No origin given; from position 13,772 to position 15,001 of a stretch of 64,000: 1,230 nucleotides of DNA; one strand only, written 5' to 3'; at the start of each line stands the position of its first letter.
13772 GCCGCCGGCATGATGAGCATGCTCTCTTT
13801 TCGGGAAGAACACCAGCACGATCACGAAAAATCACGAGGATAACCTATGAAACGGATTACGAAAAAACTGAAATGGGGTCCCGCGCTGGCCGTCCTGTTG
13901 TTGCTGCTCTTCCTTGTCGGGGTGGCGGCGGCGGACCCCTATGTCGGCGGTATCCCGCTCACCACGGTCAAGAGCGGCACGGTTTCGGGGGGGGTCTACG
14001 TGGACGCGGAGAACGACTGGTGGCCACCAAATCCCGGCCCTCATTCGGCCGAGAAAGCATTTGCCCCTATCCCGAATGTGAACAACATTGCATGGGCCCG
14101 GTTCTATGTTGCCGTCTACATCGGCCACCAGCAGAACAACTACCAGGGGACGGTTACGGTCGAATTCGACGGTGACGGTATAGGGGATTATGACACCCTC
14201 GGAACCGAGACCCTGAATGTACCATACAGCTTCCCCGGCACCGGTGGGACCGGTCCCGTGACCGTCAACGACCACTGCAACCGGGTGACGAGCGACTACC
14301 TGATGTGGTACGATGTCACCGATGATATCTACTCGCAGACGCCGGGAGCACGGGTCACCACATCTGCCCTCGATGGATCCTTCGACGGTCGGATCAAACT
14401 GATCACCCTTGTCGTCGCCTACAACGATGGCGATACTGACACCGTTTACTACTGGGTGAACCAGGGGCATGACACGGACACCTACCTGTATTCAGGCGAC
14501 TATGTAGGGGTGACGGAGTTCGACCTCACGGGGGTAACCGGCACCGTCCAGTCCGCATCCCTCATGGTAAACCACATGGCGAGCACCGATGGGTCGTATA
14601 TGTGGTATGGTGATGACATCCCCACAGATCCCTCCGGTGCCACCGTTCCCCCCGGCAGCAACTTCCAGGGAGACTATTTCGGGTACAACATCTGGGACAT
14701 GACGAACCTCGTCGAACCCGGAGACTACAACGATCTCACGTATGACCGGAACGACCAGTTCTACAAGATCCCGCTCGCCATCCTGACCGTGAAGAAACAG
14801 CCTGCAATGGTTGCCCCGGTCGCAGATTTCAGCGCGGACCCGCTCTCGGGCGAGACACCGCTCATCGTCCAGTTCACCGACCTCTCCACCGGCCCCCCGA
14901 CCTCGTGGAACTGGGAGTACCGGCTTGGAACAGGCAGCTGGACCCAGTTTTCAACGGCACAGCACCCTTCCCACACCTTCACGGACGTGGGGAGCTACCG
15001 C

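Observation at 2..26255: A 26-kb island of surface proteins built from two recurring, always-paired uncharacterised modules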

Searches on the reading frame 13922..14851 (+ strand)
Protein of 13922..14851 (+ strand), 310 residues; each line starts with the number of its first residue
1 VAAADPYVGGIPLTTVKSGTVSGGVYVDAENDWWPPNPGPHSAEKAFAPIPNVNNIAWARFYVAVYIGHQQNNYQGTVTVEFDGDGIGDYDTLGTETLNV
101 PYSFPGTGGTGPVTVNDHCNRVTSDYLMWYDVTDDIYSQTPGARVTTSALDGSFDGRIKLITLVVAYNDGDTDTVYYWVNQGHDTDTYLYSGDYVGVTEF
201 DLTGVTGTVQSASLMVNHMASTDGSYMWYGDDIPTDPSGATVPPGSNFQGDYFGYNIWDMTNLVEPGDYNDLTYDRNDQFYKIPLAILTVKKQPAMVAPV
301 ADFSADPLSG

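Call 14: find_homologous_proteins(query=window:13922-14851:+, max_evalue=0.00001)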
Query window:13922-14851:+ (310 aa): 117 proteins with E <= 0.00001 among 2789 candidates.
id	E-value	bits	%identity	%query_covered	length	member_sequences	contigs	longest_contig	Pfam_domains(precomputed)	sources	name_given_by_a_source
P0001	2.5e-140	485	70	100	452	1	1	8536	PF00801.27,PF18911.7,PF11824.14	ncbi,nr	ncbi:MAG: DUF3344 domain-containing protein, partial [Methanoregulaceae archaeon]|nr:DUF3344 domain-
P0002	4.0e-96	340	55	99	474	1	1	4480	PF07705.18,PF11824.14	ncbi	ncbi:MAG: DUF3344 domain-containing protein, partial [Methanolinea sp.]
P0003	1.4e-86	309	52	100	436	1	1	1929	PF00801.27,PF18911.7,PF11824.14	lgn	-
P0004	4.8e-84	300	52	94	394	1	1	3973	PF00404.25,PF11824.14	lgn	-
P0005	7.6e-82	293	53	94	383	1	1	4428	PF11824.14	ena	-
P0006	2.6e-77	278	50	94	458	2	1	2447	PF11824.14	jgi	jgi:hypothetical protein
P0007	2.9e-77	278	69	58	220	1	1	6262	PF11824.14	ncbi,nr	ncbi:MAG TPA: DUF3344 domain-containing protein, partial [Methanolinea sp.]|nr:DUF3344 domain-contai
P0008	1.6e-74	269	49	93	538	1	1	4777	PF08308.18,PF13620.13,PF11824.14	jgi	jgi:hypothetical protein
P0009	7.4e-74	267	48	93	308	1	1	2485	PF11824.14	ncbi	-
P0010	3.0e-73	265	48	93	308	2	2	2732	PF11824.14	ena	-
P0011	4.1e-73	264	50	95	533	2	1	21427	PF11824.14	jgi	-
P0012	1.5e-71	259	49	98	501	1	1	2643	PF00801.27,PF07705.18,PF18911.7,PF11824.14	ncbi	-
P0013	2.7e-71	258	50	94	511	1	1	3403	PF11824.14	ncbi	-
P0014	7.5e-70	254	47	97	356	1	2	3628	PF11824.14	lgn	-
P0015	4.6e-69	251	43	100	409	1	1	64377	PF00801.27,PF18911.7,PF11824.14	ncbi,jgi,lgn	-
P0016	8.3e-69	250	48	93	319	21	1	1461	PF11824.14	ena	-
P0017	6.6e-68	247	51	86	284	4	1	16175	PF11824.14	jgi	jgi:hypothetical protein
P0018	2.0e-67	246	47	98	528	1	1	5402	PF11824.14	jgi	jgi:hypothetical protein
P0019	8.1e-66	240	46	95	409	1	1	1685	PF11824.14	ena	-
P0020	2.0e-65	239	47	100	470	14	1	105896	PF00801.27,PF01835.26,PF18911.7,PF11824.14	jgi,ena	jgi:PKD repeat protein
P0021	2.1e-65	239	45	94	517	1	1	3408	PF07705.18,PF11824.14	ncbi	ncbi:Serine protease, subtilase family, partial [Candidatus Methanophagaceae archaeon]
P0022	5.8e-65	238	47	95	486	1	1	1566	PF07705.18,PF11824.14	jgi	-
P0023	1.4e-64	236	47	94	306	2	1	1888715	PF11824.14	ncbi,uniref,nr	ncbi:DUF3344 domain-containing protein [Methanoculleus palmolei]|uniref:DUF3344 domain-containing pr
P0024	7.0e-64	234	48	94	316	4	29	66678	PF11824.14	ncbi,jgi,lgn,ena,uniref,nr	ncbi:DUF3344 domain-containing protein [Methanoculleus sp. UBA303]|jgi:hypothetical protein|uniref:D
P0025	7.7e-63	231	47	95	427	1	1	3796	PF11824.14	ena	-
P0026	5.8e-62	228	46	100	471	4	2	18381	PF16820.12,PF00801.27,PF18911.7,PF11824.14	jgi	-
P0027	7.9e-62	227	46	95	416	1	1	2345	PF11824.14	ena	-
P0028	1.1e-61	227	47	93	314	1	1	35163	PF11824.14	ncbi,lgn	-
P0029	2.6e-61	226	47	95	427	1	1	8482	PF11824.14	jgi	jgi:hypothetical protein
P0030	3.3e-61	225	46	95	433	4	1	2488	PF11824.14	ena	-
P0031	4.3e-61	225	46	94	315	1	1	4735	PF11824.14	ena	-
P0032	8.3e-61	224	46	95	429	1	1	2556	PF11824.14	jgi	-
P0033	1.4e-60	223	46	95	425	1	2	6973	PF11824.14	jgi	-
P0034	1.9e-60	223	44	99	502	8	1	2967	PF27237.1,PF11824.14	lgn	-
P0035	2.3e-60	223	46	94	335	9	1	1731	PF11824.14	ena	-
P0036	2.4e-60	222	45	95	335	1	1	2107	PF11824.14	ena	-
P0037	2.5e-60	222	44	95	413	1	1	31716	PF11824.14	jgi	jgi:hypothetical protein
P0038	3.9e-60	222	45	93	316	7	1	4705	PF11824.14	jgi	jgi:hypothetical protein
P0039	6.8e-60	221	46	94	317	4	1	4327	PF11824.14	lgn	-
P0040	2.6e-59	219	46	94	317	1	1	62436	PF11824.14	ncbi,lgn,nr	ncbi:MAG: DUF3344 domain-containing protein [Methanomicrobiaceae archaeon]|nr:DUF3344 domain-contain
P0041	3.8e-59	219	46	94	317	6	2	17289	PF11824.14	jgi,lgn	-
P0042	3.9e-59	219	44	94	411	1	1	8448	PF11824.14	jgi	-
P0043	6.6e-59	218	47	93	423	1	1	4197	PF08308.18,PF11824.14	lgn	-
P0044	1.1e-58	217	44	97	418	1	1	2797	PF11824.14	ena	-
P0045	2.1e-58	216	45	94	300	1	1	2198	PF11824.14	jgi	-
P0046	2.1e-58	216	45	97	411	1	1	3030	PF11824.14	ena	-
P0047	2.9e-58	216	45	94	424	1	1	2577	PF11824.14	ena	-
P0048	3.1e-58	216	44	99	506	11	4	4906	PF27237.1,PF11824.14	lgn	-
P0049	3.7e-58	215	45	94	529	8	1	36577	PF07705.18,PF11824.14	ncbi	-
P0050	7.2e-58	214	51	72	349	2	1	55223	PF00801.27,PF18911.7,PF11824.14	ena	-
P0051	1.1e-57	214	45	93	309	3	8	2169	PF11824.14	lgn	-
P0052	1.9e-57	213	44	99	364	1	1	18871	PF11824.14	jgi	jgi:hypothetical protein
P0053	2.6e-57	213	46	94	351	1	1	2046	PF11824.14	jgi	-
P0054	9.4e-57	211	44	94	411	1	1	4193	PF11824.14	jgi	-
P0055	1.5e-56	210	44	99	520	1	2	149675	PF27237.1,PF11824.14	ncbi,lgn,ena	-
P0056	1.4e-55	207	47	77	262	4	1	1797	PF11824.14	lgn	-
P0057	1.5e-55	207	43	94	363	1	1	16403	PF00404.25,PF11824.14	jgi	-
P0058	1.7e-55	207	56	59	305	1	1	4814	PF00801.27,PF18911.7,PF11824.14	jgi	jgi:PKD repeat protein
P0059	5.8e-55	205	44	95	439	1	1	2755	PF11824.14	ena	-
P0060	1.5e-54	203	43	94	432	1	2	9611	PF11824.14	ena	-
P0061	1.9e-54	203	45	94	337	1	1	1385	PF11824.14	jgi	jgi:hypothetical protein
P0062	2.2e-54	203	43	99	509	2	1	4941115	PF27237.1,PF11824.14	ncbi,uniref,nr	ncbi:cell surface protein [Methanosarcina siciliae HI350]|uniref:Cell surface protein n=1 Tax=Methan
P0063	2.7e-54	203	43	99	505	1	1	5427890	PF27237.1,PF11824.14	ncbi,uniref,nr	ncbi:cell surface protein [Methanosarcina siciliae C2J]|uniref:Cell surface protein n=1 Tax=Methanos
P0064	3.9e-54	202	45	94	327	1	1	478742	PF11824.14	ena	-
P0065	1.4e-53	200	44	94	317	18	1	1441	PF11824.14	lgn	-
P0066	1.7e-53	200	41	97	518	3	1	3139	PF27237.1,PF11824.14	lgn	-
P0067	2.5e-53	199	44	80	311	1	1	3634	PF11824.14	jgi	jgi:hypothetical protein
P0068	7.6e-53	198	42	97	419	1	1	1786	PF11824.14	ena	-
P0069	1.2e-52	197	43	94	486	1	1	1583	PF27237.1,PF11824.14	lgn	-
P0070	1.6e-52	197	43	94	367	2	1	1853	PF07705.18,PF11824.14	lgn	-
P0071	2.1e-52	196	42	94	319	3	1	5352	PF11824.14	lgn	-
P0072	2.3e-52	196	49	77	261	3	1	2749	PF11824.14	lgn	-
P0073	2.9e-52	196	42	95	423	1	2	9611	PF11824.14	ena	-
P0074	4.3e-52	195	41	97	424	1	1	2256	PF11824.14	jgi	-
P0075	1.8e-51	193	43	94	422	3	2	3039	PF11824.14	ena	-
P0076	5.4e-51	192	43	93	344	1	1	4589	PF11824.14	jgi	jgi:hypothetical protein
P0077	7.2e-51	191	46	75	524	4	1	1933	PF11824.14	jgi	jgi:hypothetical protein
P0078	7.8e-51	191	42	97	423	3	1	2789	PF11824.14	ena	-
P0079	1.5e-50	190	42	100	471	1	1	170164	PF00801.27,PF18911.7,PF11824.14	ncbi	ncbi:MAG: DUF3344 domain-containing protein, partial [Methanolinea tarda]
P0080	4.6e-50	189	42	94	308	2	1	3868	PF11824.14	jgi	-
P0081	6.6e-50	188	47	72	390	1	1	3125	PF11824.14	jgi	jgi:hypothetical protein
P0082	5.3e-49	185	57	58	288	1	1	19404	PF11824.14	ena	-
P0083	5.9e-48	182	41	94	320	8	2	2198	PF11824.14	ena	-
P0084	8.5e-48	181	60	49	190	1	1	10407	PF11824.14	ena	-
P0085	1.0e-47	181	41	97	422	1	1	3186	PF11824.14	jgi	jgi:hypothetical protein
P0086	3.7e-46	176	56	52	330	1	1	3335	PF07705.18,PF16158.12,PF11824.14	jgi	jgi:hypothetical protein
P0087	4.5e-46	176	47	72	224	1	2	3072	PF11824.14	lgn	-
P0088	7.8e-46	175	40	100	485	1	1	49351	PF00801.27,PF01835.26,PF18911.7,PF11824.14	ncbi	ncbi:MAG: DUF3344 domain-containing protein, partial [Methanoregulaceae archaeon]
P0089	2.8e-45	173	54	52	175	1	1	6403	PF11824.14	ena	-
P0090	7.0e-45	172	39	99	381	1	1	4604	PF11824.14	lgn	-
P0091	5.1e-44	169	41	94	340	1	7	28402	PF11824.14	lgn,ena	-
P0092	2.6e-43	166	46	69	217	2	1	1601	PF11824.14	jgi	jgi:hypothetical protein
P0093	5.5e-43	165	42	94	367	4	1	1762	PF00404.25,PF11824.14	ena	-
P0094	1.4e-42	164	46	65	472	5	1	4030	PF00801.27,PF19077.7,PF18911.7,PF11824.14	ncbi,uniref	ncbi:DUF3344 domain-containing protein, partial [Methanosarcina sp. 2.H.T.1A.6]|uniref:DUF3344 domai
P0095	2.0e-42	164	48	63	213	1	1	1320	PF11824.14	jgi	jgi:hypothetical protein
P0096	2.5e-42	163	48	59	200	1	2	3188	PF11824.14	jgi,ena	-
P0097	3.3e-42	163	59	47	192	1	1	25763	PF11824.14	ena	-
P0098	3.6e-42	163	46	65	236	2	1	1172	PF11824.14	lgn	-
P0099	2.4e-40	157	37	100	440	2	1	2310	PF00801.27,PF18911.7,PF11824.14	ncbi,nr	ncbi:MAG: DUF3344 domain-containing protein, partial [Bacteroidales bacterium]|nr:DUF3344 domain-con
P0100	1.7e-39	154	39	97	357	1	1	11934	PF11824.14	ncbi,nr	ncbi:MAG: DUF3344 domain-containing protein, partial [Methanobacterium sp.]|nr:DUF3344 domain-contai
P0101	3.1e-39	153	40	95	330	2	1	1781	PF11824.14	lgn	-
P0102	1.1e-38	151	50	54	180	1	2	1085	PF11824.14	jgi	jgi:hypothetical protein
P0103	1.3e-37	148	38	94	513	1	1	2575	PF27237.1,PF11824.14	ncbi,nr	ncbi:MAG: DUF3344 domain-containing protein [Anaerotignum sp.]|nr:DUF3344 domain-containing protein 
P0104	9.1e-37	145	49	53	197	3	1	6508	PF11824.14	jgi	jgi:hypothetical protein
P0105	3.9e-33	133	39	89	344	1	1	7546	PF11824.14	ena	-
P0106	1.3e-32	131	39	79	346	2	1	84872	PF11824.14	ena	-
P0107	3.8e-32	130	41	68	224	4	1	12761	PF11824.14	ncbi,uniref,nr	ncbi:DUF3344 domain-containing protein [Methanosarcina horonobensis]|uniref:DUF3344 domain-containin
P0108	5.2e-32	129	47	55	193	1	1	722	PF11824.14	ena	-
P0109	2.6e-30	124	35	94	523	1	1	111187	PF27237.1,PF11824.14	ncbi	ncbi:MAG: DUF3344 domain-containing protein [Methanoregula sp.]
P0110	4.6e-30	123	45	55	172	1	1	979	PF11824.14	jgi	jgi:hypothetical protein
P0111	5.0e-29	120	43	57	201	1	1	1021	PF11824.14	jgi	-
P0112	1.2e-28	118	45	59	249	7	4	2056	PF00801.27,PF18911.7,PF11824.14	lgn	-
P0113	5.9e-27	113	47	45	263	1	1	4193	PF11824.14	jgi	-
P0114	1.1e-26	112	38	94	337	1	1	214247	PF11824.14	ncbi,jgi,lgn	ncbi:MAG: hypothetical protein WC342_00615 [Methanoregula sp.]|jgi:hypothetical protein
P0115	3.5e-26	110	38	94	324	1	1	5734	PF11824.14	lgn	-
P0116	3.6e-21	94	43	53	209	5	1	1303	PF11824.14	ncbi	-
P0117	8.0e-16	76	31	94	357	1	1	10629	PF11824.14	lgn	-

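Call 15: find_encoding_contigs(protein=P0024, flank=8000, max_places=3)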
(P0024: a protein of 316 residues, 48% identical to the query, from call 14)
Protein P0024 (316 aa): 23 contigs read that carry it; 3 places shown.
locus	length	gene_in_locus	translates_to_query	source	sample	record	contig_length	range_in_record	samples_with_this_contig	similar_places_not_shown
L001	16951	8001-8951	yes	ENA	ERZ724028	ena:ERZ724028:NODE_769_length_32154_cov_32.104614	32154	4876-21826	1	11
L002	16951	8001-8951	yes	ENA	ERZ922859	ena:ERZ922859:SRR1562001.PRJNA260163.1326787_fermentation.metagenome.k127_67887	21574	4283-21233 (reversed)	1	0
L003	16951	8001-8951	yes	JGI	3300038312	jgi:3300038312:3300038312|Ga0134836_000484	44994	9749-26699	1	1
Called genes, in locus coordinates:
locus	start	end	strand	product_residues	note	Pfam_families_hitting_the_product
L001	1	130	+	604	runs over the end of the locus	PF11824:DUF3344, PF07705:CARDB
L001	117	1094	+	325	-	PF11824:DUF3344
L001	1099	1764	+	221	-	PF02463:SMC_N (faint), PF00005:ABC_tran, PF13304:AAA_21 (faint)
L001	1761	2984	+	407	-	PF12704:MacB_PCD, PF02687:FtsX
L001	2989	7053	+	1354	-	PF11824:DUF3344, PF08308:PEGA, PF13620:CarboxypepD_reg (weak), PF13715:CarbopepD_reg_2 (faint), PF11824:DUF3344, PF08308:PEGA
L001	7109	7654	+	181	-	-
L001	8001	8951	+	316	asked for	PF11824:DUF3344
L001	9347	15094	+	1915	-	PF02368:Big_2, PF13620:CarboxypepD_reg (faint), PF07705:CARDB, PF11824:DUF3344, PF07705:CARDB, PF11824:DUF3344, PF08308:PEGA, PF08308:PEGA, +2 more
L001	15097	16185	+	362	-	-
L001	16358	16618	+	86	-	-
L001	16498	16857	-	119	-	PF01934:HepT-like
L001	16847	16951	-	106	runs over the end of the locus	PF01909:NTP_transf_2, PF18765:Polbeta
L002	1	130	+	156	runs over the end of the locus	?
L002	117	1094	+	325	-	PF11824:DUF3344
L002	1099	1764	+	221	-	PF02463:SMC_N (faint), PF00005:ABC_tran, PF13304:AAA_21 (faint)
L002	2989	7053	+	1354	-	PF11824:DUF3344, PF08308:PEGA, PF13620:CarboxypepD_reg (weak), PF13715:CarbopepD_reg_2 (faint), PF11824:DUF3344, PF08308:PEGA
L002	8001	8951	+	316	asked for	PF11824:DUF3344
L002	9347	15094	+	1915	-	PF02368:Big_2, PF13620:CarboxypepD_reg (faint), PF07705:CARDB, PF11824:DUF3344, PF07705:CARDB, PF11824:DUF3344, PF08308:PEGA, PF08308:PEGA, +2 more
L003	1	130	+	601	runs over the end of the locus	PF11824:DUF3344, PF07705:CARDB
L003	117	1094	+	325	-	PF11824:DUF3344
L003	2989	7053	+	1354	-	PF11824:DUF3344, PF08308:PEGA, PF13620:CarboxypepD_reg (weak), PF13715:CarbopepD_reg_2 (faint), PF11824:DUF3344, PF08308:PEGA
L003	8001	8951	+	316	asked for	PF11824:DUF3344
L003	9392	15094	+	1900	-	PF02368:Big_2, PF13620:CarboxypepD_reg (faint), PF13715:CarbopepD_reg_2 (faint), PF07705:CARDB, PF11824:DUF3344, PF07705:CARDB, PF11824:DUF3344, PF08308:PEGA, +1 more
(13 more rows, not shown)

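Call 16: find_encoding_contigs(protein=P0062, flank=8000, max_places=2)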
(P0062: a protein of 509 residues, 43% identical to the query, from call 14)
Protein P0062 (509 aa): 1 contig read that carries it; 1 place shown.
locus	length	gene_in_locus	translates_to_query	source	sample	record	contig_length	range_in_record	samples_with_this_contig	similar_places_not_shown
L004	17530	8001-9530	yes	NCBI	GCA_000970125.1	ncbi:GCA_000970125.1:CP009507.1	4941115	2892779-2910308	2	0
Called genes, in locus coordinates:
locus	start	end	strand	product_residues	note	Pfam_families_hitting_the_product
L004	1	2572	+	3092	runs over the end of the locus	PF00801:PKD, PF18911:PKD_4, PF00801:PKD, PF18911:PKD_4, PF00801:PKD, PF18911:PKD_4, PF13360:PQQ_2, PF13570:Beta-prop_ACSF4, +38 more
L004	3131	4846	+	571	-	PF11824:DUF3344, PF07705:CARDB, PF09136:Glucodextran_B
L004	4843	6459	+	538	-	-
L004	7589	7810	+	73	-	-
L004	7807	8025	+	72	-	-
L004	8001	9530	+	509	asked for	PF11824:DUF3344, PF27237:AF_1625_C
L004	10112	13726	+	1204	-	PF05048:NosD, PF13229:Beta_helix, PF00801:PKD, PF18911:PKD_4, PF00801:PKD, PF18911:PKD_4, PF07705:CARDB, PF11824:DUF3344, +3 more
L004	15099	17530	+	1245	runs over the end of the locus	PF13229:Beta_helix, PF05048:NosD, PF00801:PKD, PF18911:PKD_4, PF00801:PKD, PF18911:PKD_4, PF07705:CARDB, PF11824:DUF3344, +2 more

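Call 26: find_related_loci(query=A2, collection=genome_contigs, flank=10000)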
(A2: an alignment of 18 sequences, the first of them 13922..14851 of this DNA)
Query A2 (310 aa) in genome_contigs; peptide patterns used: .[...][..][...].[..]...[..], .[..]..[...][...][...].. (x = any residue, [..] = any of these).
110 stretches matched a pattern; 102 encode a relative of the query (tblastn E <= 1e-3); the best 80 are kept; 74 distinct loci.
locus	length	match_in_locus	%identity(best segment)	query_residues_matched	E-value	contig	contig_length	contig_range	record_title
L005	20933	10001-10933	59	2-310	7e-115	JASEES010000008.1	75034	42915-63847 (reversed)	MAG: Methanolinea sp. isolate Yes46-04 NODE_9_length_75034_cov_5.671841, whole genome shotgun sequence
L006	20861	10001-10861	64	3-293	2e-113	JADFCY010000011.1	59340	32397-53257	MAG: Methanolinea sp. isolate QR_Bin.1 NODE_11_length_59340_cov_49.6558, whole genome shotgun sequence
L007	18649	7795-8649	63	4-292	5e-112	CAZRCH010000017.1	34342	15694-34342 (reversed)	MAG TPA_asm: uncultured Methanolinea sp. isolate SRP278314_co2_198 genome assembly, contig: NODE_1772_length_34342_cov_1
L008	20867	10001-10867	62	1-293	6e-111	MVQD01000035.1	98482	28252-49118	MAG: Methanoregulaceae archaeon PtaB.Bin056 A4E37_contig000035, whole genome shotgun sequence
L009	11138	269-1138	60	4-291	5e-109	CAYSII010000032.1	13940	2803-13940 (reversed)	MAG TPA_asm: uncultured Methanolinea sp. isolate binchicken_co43_382 genome assembly, contig: NODE_7883_length_13940_cov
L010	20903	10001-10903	59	5-310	3e-106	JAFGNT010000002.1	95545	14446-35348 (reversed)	MAG: Methanomicrobiaceae archaeon isolate Zod_Metabat.564 k87_250226, whole genome shotgun sequence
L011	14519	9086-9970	58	2-290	3e-102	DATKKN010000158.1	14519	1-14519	MAG TPA_asm: Methanomicrobiales archaeon isolate SMAG_U14658 k141_532030, whole genome shotgun sequence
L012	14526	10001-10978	56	2-310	7e-105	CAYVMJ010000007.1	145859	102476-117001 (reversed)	MAG TPA_asm: uncultured Methanolinea sp. isolate binchicken_co190_342 genome assembly, contig: NODE_215_length_145859_co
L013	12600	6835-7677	52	3-290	2e-80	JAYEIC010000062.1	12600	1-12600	MAG: Methanobacteriota archaeon isolate MAG201 MAG201_62, whole genome shotgun sequence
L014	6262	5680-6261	69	3-183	2e-80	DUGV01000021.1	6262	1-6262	MAG TPA_asm: Methanolinea sp. isolate UBA11423 contig_249482, whole genome shotgun sequence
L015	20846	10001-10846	50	2-290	8e-81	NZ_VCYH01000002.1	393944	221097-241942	Methanoculleus frigidifontis strain FWC-SCC1 FWC-SCC1-contig02, whole genome shotgun sequence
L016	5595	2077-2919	52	3-290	3e-79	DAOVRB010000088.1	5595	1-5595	MAG TPA_asm: Methanomicrobiaceae archaeon isolate CSMAG_1590 CSMAG_1590_k141_2679164_length_5595_cov_54.0000, whole geno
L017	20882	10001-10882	47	4-310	6e-79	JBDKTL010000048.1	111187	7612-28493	MAG: Methanoregula sp. isolate 7_bin.123 c_000001324696, whole genome shotgun sequence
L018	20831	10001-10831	50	2-290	5e-78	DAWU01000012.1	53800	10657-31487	MAG TPA_asm: Methanolinea sp. UBA275 UBA275_contig_825, whole genome shotgun sequence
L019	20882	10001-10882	44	1-310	2e-76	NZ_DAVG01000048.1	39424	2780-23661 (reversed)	MAG: Methanosarcina sp. UBA5 UBA5_contig_2022, whole genome shotgun sequence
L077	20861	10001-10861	42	13-306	2e-49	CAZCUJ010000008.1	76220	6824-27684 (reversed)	MAG TPA_asm: uncultured Methanospirillum sp. isolate binchicken_co22_197 genome assembly, contig: NODE_362_length_76220_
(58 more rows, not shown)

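Call 44: predict_structure(alignment_id=A3)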
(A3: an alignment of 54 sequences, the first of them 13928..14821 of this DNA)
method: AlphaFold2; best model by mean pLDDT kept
length: 298 residues; sequences in the alignment: 54
mean_pLDDT: 94.3   pTM: 0.92
mean pLDDT of the five models: 94.3, 93.2, 92.7, 91.9, 91.8
residues with pLDDT >= 90: 261; 70-90: 29; 50-70: 8; < 50: 0
segments of 3 or more residues with pLDDT < 50: none
pLDDT, mean of each block of 10 residues (from residue 1): 90 98 88 78 94 96 94 97 97 97 96 98 98 97 94 94 96 98 93 95 96 96 96 89 91 96 96 95 98 80
secondary structure, 60 per line:
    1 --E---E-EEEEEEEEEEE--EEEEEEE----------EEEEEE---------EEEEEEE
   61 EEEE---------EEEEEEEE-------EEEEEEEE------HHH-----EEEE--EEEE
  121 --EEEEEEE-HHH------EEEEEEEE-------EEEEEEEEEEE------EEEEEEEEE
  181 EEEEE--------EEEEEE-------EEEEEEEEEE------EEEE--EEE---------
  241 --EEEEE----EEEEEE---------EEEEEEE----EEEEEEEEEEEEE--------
elements in order: E9-19 E22-28 E39-44 E54-64 E74-81 E89-96 E111-114 E117-120 E123-129 E140-147 E155-165 E172-185 E194-199 E207-216 E223-226 E229-231 E243-247 E252-257 E267-273 E278-290
